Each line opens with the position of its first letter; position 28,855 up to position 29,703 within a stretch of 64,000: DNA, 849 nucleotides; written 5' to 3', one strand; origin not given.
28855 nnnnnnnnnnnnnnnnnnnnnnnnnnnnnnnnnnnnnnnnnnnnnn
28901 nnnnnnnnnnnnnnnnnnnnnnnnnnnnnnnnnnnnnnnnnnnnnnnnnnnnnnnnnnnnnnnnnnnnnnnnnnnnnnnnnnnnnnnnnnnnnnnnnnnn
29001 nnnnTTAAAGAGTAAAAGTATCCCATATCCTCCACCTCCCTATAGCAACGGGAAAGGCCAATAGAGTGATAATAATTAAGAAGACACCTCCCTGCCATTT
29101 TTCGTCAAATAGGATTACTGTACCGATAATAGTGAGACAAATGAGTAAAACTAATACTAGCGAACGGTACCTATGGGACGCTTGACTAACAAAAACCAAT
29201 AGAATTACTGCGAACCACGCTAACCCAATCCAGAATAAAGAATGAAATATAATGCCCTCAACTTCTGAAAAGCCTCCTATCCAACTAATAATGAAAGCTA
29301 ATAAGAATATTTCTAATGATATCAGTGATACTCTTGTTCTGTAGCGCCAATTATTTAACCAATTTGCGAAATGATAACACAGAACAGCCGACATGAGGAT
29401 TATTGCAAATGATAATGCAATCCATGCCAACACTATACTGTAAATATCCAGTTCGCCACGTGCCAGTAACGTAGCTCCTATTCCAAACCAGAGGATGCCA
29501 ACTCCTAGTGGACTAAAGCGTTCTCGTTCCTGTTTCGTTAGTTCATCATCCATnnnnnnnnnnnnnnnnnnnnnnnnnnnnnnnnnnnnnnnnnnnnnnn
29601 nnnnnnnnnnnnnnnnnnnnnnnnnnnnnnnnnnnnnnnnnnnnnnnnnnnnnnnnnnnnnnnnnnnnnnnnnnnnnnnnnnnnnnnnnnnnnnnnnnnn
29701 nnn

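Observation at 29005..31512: AT-rich cassette of a nuclease-like protein with a multi-pass membrane partner, plus a DUF91/NucS-like nuclease: candidate defence module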

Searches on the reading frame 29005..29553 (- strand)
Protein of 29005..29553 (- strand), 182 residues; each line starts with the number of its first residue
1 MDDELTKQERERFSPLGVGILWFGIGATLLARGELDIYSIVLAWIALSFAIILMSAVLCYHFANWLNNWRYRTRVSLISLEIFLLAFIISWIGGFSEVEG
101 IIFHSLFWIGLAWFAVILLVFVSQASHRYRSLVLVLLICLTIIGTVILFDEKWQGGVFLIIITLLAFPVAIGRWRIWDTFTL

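Call 3: search_protein_families(library=pfam, proteins=[window:29005-29553:-], max_evalue=1)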
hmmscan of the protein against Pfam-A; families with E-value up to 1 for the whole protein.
window:29005-29553:- (182 aa): 1 family
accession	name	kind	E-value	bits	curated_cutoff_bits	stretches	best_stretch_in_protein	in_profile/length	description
PF09843.14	DUF2070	-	0.023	13.5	30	1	44-167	40-164/561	Predicted membrane protein (DUF2070)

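Call 4: search_protein_families(library=padloc, proteins=[window:29005-29553:-], max_evalue=1)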
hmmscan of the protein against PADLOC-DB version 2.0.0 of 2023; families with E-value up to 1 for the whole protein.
window:29005-29553:- (182 aa): 0 families

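Call 5: search_protein_families(library=ncbifam, proteins=[window:29005-29553:-], max_evalue=1)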
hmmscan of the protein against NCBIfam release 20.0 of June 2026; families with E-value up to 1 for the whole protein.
window:29005-29553:- (182 aa): 0 families

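Call 18: find_homologous_proteins(query=window:29005-29553:-, max_evalue=0.01)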
Query window:29005-29553:- (182 aa): 1 proteins with E <= 0.01 among 723 candidates.
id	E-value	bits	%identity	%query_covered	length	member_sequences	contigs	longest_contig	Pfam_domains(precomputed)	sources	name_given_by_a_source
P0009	4.7e-75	270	100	71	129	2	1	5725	-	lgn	-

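Call 20: find_encoding_contigs(protein=P0009, flank=10000)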
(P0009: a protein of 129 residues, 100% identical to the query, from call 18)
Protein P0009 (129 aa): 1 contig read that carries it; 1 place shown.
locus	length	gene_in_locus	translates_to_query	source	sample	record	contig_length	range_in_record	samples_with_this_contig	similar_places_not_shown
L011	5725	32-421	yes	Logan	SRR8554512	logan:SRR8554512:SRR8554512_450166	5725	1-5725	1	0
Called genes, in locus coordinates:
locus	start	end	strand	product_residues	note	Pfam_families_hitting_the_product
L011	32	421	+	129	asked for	-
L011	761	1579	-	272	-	PF02775:TPP_enzyme_C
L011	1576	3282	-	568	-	PF01558:POR, PF01855:POR_N, PF02776:TPP_enzyme_N (faint)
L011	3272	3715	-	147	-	PF00571:CBS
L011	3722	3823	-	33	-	-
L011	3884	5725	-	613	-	?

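Call 63: search_protein_families(library=phrogs, proteins=[window:29005-29553:-], max_evalue=0.1)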
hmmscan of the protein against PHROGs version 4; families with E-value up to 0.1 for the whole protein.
window:29005-29553:- (182 aa): 0 families
